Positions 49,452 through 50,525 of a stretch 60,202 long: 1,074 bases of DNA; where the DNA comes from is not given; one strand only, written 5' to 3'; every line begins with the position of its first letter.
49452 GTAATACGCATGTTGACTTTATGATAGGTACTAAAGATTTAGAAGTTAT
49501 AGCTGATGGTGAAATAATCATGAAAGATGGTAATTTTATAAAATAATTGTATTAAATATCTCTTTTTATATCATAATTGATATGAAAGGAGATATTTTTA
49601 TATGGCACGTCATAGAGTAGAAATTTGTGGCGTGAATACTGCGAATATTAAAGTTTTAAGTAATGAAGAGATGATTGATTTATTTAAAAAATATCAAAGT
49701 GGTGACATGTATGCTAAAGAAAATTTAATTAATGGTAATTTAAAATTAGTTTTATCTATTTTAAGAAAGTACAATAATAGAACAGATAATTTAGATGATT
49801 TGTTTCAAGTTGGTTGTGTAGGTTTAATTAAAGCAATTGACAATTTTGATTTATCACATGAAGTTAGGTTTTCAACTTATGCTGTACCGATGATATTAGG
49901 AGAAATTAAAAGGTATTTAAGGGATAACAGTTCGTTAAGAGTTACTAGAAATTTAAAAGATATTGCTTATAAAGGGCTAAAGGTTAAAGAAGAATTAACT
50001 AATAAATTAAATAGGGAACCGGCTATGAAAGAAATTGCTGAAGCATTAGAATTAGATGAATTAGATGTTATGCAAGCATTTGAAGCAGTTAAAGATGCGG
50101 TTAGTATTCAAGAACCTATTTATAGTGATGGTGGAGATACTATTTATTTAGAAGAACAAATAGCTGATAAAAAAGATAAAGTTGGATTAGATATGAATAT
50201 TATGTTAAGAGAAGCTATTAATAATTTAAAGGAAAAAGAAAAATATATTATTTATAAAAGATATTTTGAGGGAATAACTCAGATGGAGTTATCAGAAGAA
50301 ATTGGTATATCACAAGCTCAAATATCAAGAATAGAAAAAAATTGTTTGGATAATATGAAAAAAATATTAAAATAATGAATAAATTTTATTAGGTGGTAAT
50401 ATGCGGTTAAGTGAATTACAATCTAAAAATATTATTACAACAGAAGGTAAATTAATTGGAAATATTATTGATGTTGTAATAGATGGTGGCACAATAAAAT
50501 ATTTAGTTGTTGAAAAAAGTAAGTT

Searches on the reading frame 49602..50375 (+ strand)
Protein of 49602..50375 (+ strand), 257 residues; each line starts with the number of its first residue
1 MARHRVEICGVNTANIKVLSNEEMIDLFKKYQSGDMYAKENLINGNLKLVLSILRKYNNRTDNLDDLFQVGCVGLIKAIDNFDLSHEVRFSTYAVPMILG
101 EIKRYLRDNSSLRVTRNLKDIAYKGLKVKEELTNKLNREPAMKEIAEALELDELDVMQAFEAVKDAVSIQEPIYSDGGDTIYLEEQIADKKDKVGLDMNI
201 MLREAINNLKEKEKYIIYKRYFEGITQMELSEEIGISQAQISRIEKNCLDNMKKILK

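Call 53: search_protein_families(library=pfam, proteins=[window:49602-50375:+], max_evalue=0.0001)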
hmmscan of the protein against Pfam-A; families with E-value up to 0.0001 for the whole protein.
window:49602-50375:+ (257 aa): 5 families
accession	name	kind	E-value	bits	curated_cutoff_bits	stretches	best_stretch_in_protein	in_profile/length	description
PF04542.20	Sigma70_r2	-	2.6e-18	66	24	1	42-110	1-69/71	Sigma-70 region 2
PF04545.22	Sigma70_r4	-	1.4e-11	44.1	24.1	1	205-254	1-50/50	Sigma-70, region 4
PF04539.22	Sigma70_r3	-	8.8e-10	39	25.3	1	127-179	8-60/78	Sigma-70 region 3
PF08281.18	Sigma70_r4_2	-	1.9e-05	24.6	25.7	0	201-239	3-41/54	Sigma-70, region 4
PF01381.28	HTH_3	-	5.3e-05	23.6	23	0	224-247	9-32/55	Helix-turn-helix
